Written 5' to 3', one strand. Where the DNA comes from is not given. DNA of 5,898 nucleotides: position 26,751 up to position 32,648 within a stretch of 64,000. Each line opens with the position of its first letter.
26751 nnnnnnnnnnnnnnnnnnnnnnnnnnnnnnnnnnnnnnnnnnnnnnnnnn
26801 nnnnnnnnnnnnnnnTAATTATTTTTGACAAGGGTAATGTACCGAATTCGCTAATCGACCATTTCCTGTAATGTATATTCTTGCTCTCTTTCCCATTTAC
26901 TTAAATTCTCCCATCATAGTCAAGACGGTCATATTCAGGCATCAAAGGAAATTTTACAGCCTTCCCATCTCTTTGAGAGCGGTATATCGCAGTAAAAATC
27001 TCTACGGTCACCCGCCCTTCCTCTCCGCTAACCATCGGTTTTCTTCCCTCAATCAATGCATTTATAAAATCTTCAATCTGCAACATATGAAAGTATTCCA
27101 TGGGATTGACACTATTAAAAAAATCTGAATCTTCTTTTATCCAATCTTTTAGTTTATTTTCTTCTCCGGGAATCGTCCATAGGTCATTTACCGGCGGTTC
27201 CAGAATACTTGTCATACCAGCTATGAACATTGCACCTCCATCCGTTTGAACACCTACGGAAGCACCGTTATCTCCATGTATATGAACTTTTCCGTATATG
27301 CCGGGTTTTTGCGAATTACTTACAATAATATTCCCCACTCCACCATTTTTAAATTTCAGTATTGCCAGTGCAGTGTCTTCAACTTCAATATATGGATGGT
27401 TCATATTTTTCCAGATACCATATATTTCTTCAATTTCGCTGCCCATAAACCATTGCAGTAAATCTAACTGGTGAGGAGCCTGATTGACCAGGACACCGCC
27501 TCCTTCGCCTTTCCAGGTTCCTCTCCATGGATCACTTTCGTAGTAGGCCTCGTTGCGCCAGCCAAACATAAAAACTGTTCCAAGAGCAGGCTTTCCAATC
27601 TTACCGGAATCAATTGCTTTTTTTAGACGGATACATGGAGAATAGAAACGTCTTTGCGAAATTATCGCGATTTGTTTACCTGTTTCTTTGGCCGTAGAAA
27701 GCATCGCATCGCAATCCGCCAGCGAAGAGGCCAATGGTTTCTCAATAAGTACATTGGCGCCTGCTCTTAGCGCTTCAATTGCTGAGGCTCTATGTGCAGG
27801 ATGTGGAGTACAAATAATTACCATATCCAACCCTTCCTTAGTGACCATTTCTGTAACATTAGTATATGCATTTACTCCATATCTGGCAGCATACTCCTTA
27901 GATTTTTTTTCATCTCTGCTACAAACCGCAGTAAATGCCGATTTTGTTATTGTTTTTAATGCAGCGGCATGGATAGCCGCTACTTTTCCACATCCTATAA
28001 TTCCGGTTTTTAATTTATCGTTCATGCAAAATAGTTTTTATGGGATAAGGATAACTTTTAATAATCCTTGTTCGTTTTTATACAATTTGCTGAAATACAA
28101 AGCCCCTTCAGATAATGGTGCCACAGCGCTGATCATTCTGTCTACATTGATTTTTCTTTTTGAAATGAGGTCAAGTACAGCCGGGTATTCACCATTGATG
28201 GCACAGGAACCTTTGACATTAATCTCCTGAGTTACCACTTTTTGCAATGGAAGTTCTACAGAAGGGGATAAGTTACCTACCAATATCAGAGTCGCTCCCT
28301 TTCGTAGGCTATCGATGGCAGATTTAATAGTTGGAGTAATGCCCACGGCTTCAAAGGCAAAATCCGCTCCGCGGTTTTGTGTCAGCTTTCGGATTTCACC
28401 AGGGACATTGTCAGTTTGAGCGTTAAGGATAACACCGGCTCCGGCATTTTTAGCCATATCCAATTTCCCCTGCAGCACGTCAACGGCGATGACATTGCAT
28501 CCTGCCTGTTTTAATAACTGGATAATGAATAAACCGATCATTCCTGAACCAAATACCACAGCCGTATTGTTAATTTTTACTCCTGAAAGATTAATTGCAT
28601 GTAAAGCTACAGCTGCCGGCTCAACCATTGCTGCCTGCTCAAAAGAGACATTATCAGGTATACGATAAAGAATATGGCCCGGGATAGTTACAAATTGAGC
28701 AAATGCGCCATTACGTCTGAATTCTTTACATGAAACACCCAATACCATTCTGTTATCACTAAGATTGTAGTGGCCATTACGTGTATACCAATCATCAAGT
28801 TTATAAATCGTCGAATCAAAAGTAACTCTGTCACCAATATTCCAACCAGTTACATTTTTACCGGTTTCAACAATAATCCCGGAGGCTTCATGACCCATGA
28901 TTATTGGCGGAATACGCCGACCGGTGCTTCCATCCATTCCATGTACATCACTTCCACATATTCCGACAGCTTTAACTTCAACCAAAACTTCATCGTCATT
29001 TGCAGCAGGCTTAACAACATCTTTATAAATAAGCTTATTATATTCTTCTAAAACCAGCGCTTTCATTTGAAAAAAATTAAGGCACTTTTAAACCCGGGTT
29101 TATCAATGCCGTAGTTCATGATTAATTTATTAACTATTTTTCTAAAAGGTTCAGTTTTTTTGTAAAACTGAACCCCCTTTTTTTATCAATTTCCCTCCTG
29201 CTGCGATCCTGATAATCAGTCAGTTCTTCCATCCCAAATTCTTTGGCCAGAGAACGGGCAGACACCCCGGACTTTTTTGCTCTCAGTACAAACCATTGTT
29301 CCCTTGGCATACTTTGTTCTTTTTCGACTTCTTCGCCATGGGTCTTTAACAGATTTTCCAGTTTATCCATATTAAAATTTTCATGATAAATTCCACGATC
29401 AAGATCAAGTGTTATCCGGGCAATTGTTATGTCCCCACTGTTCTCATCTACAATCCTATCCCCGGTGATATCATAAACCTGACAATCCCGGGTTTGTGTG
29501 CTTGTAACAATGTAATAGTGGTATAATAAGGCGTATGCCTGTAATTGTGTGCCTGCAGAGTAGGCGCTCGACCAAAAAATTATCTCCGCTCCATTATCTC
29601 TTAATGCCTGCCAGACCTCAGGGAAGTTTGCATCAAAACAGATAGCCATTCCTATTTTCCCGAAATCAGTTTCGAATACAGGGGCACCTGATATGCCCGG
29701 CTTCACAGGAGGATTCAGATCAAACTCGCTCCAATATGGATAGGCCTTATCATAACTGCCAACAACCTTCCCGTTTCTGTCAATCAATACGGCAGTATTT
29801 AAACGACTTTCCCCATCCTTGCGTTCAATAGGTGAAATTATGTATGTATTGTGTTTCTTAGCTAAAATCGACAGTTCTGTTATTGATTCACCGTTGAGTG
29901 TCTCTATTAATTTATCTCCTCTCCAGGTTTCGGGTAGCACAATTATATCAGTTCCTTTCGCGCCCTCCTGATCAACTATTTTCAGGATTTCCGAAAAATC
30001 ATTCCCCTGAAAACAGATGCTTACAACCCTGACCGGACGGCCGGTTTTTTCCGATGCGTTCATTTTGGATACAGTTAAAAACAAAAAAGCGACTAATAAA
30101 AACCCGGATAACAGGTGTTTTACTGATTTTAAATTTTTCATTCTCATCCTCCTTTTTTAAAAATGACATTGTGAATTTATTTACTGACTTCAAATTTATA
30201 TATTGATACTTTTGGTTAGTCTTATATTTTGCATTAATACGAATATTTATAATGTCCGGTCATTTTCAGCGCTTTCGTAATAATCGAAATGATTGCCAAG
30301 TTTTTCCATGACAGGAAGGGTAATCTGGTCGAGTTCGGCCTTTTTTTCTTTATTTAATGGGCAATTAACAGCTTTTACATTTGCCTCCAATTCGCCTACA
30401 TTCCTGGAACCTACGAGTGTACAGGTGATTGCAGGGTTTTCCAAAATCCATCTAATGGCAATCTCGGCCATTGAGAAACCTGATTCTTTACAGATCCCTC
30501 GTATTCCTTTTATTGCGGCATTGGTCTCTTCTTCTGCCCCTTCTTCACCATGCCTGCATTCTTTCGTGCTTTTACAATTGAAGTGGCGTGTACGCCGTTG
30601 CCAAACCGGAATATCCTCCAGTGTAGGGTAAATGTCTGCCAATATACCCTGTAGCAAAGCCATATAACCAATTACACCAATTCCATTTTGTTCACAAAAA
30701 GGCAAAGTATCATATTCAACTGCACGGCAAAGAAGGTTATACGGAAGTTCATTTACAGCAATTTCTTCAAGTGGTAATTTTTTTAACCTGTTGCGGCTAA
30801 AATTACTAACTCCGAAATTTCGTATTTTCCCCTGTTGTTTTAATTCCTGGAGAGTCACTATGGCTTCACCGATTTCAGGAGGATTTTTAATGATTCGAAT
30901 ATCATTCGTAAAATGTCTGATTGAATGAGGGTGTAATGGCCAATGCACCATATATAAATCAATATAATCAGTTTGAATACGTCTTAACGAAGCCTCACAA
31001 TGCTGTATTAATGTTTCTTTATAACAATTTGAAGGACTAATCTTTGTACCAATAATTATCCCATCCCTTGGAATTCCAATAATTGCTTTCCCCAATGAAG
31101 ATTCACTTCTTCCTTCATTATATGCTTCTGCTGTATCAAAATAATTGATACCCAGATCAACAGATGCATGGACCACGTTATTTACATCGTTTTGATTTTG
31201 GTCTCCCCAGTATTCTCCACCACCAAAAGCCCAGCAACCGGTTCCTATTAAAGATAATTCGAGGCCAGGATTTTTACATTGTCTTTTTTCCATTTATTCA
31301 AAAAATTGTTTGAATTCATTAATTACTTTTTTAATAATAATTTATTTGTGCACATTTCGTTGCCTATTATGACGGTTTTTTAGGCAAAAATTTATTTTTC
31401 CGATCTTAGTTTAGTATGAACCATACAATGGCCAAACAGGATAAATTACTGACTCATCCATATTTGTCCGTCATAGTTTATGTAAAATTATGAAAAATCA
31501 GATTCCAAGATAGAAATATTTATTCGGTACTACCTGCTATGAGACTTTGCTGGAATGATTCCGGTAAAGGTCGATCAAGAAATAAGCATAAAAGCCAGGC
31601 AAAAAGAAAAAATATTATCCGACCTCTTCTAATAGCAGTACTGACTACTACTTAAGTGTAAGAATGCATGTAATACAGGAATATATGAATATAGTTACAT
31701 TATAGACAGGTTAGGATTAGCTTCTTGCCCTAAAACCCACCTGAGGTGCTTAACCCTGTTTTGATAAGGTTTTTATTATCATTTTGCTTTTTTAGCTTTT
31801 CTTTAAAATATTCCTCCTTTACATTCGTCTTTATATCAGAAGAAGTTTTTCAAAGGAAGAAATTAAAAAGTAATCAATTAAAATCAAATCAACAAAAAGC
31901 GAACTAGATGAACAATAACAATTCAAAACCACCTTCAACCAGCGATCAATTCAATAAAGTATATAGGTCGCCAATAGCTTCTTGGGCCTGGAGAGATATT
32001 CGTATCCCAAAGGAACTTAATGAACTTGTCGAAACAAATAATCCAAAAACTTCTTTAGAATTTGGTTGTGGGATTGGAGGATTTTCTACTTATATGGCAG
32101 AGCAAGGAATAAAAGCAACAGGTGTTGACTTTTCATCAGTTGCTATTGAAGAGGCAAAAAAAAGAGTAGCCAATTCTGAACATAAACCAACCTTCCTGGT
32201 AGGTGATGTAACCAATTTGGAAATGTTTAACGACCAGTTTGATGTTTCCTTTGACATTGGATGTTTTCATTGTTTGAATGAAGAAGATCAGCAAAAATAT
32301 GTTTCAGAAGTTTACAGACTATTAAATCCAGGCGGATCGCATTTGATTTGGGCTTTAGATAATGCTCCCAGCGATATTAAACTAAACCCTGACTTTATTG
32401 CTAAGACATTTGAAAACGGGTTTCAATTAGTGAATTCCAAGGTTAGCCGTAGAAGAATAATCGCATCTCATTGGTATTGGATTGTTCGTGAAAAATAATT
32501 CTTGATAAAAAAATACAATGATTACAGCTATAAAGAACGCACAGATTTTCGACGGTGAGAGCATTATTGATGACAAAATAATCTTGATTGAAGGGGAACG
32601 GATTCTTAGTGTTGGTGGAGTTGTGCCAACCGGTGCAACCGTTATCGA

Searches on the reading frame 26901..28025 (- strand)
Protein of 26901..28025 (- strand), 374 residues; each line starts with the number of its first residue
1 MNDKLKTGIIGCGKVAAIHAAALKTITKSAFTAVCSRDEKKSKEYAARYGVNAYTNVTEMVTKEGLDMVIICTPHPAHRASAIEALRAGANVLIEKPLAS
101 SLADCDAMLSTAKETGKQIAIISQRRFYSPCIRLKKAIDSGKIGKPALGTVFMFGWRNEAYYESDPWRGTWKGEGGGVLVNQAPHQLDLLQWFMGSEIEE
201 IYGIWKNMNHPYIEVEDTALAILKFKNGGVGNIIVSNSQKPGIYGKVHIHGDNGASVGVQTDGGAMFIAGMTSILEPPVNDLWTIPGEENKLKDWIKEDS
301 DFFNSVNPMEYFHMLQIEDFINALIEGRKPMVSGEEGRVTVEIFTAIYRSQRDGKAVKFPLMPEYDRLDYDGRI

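Call 77: search_protein_families(library=pfam, proteins=[window:26901-28025:-], max_evalue=0.00001)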
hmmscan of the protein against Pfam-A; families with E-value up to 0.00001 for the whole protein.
window:26901-28025:- (374 aa): 5 families
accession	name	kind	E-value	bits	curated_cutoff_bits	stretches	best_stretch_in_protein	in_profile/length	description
PF01408.29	GFO_IDH_MocA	-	4.1e-28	98.9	24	1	6-120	2-117/120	Oxidoreductase family, NAD-binding Rossmann fold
PF22725.1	GFO_IDH_MocA_C3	-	6.1e-28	97.7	27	1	133-255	3-122/124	GFO/IDH/MocA C-terminal domain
PF02894.22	GFO_IDH_MocA_C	-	9.2e-28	98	22.9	1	135-358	1-217/218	Oxidoreductase family, C-terminal alpha/beta domain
PF03807.23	F420_oxidored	-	1.2e-06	29.4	21.6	1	7-82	2-76/94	NADP oxidoreductase coenzyme F420-dependent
PF03447.22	NAD_binding_3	-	3.6e-06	28.1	24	1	11-120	1-114/116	Homoserine dehydrogenase, NAD binding domain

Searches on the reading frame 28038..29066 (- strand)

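Call 78: search_protein_families(library=pfam, proteins=[window:28038-29066:-], max_evalue=0.00001)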
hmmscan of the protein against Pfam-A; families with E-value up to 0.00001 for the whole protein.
window:28038-29066:- (342 aa): 3 families
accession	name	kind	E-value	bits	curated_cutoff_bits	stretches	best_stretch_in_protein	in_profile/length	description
PF00107.32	ADH_zinc_N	-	1.7e-29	102.8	31.8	1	177-302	2-128/129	Zinc-binding dehydrogenase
PF08240.17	ADH_N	-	1.1e-24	87.1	23.5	1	24-138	2-104/104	Alcohol dehydrogenase GroES-like domain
PF16912.11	Glu_dehyd_C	-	6.5e-06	26.2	34.9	1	147-278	6-145/211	Glucose dehydrogenase C-terminus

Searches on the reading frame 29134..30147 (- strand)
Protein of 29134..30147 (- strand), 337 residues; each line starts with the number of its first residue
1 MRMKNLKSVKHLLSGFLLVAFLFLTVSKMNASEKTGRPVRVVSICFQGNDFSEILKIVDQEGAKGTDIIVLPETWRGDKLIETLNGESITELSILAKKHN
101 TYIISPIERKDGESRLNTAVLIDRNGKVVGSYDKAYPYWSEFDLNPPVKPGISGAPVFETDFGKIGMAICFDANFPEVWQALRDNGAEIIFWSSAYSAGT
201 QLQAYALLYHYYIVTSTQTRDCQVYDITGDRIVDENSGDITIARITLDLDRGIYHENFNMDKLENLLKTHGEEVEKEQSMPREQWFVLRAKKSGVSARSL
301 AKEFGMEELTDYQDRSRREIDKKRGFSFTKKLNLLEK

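Call 78: search_protein_families(library=pfam, proteins=[window:29134-30147:-], max_evalue=0.00001)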
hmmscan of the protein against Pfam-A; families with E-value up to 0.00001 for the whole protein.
window:29134-30147:- (337 aa): 1 family
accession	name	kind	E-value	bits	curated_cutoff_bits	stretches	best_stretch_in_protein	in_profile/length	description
PF00795.27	CN_hydrolase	-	1.5e-28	100.3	23.2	1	52-248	19-249/256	Carbon-nitrogen hydrolase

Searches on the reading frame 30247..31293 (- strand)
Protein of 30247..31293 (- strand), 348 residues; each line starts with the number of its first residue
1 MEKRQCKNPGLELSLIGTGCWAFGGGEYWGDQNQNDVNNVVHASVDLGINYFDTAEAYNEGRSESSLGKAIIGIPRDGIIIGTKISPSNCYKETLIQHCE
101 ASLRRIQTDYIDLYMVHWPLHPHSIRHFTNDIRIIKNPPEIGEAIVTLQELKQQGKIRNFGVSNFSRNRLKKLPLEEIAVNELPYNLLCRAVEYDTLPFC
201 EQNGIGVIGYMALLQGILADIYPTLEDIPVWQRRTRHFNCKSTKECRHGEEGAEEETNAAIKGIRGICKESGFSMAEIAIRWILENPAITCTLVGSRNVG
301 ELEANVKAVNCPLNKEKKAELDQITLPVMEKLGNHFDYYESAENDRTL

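Call 78: search_protein_families(library=pfam, proteins=[window:30247-31293:-], max_evalue=0.00001)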
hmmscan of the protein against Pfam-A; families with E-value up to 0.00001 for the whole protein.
window:30247-31293:- (348 aa): 1 family
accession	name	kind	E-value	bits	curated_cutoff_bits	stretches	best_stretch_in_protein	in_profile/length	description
PF00248.27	Aldo_ket_red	-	7.8e-63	212.7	24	1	16-324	2-289/291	Aldo/keto reductase family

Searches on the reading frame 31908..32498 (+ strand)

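Call 78: search_protein_families(library=pfam, proteins=[window:31908-32498:+], max_evalue=0.00001)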
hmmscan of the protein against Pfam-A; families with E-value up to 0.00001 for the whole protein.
window:31908-32498:+ (196 aa): 9 families
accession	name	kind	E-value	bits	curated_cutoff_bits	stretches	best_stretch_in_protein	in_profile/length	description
PF13649.12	Methyltransf_25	-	1.2e-21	77.6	27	1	50-143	2-97/97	Methyltransferase domain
PF08241.18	Methyltransf_11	-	1.7e-19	70.6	21.2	1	50-146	1-94/95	Methyltransferase domain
PF08242.18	Methyltransf_12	-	2.1e-16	60.9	30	1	50-143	1-96/98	Methyltransferase domain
PF13847.12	Methyltransf_31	-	1.5e-14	54.3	27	1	48-162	6-127/145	Methyltransferase domain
PF13489.12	Methyltransf_23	-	1e-11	45.3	27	1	28-147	4-116/164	Methyltransferase domain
PF05724.17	TPMT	-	3.9e-11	43.5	26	1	27-159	16-165/218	Thiopurine S-methyltransferase (TPMT)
PF02353.26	CMAS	-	2e-09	37.6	27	1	46-151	63-168/273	Mycolic acid cyclopropane synthetase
PF01209.24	Ubie_methyltran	-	1.6e-08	34.6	20.1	1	37-147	39-151/233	ubiE/COQ5 methyltransferase family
PF03848.20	TehB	-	1.6e-06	28.2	20.4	1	33-149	18-134/193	Tellurite resistance protein TehB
